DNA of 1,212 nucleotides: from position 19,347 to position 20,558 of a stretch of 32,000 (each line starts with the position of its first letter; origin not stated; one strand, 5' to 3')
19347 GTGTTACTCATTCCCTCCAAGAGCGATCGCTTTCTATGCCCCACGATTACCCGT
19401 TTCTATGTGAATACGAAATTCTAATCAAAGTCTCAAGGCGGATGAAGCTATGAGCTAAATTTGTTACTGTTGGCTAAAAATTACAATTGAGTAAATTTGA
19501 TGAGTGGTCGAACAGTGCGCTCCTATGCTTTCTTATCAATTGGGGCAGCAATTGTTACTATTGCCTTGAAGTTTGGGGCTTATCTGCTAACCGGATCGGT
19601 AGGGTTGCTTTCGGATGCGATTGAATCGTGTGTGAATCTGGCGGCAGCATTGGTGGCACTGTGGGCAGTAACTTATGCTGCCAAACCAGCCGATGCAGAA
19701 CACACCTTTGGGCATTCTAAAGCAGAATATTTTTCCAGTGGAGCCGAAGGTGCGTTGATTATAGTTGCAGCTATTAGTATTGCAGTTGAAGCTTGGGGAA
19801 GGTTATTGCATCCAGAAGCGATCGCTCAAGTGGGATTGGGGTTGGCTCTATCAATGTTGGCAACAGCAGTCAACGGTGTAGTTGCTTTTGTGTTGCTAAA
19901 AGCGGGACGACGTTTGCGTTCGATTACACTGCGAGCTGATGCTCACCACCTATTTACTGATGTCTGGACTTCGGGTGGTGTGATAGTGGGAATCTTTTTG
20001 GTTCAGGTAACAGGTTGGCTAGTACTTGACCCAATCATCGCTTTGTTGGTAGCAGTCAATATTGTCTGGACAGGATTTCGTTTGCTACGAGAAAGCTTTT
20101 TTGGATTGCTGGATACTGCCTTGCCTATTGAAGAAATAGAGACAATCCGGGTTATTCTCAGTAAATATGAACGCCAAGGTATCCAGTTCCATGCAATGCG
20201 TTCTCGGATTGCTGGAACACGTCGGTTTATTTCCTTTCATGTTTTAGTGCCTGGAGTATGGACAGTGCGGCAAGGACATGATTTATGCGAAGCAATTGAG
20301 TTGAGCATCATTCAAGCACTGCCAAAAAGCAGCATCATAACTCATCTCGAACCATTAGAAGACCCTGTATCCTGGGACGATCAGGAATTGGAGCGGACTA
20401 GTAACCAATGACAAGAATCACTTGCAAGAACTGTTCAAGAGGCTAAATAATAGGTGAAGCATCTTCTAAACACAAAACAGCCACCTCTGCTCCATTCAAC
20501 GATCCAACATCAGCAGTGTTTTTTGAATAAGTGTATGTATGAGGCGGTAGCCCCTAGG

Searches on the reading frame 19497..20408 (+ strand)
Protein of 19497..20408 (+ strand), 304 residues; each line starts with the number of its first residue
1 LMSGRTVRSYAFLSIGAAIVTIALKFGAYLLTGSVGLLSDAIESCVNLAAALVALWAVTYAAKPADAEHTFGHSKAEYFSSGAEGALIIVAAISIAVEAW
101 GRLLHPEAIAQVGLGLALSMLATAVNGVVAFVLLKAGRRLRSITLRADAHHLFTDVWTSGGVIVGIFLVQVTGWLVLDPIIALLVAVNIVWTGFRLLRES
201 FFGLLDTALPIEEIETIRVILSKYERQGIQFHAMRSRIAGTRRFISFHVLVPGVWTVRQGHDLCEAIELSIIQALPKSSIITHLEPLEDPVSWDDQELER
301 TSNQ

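Call 4: search_protein_families(library=pfam, proteins=[window:19497-20408:+], max_evalue=1)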
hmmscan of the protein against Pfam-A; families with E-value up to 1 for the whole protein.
window:19497-20408:+ (304 aa): 2 families
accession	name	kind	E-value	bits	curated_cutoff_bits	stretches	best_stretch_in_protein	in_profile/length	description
PF01545.26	Cation_efflux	-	9.2e-42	143.5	26.6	1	12-205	2-198/198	Cation efflux family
PF16916.11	ZT_dimer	-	8.7e-18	64.6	26.7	1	210-286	2-77/78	Dimerisation domain of Zinc Transporter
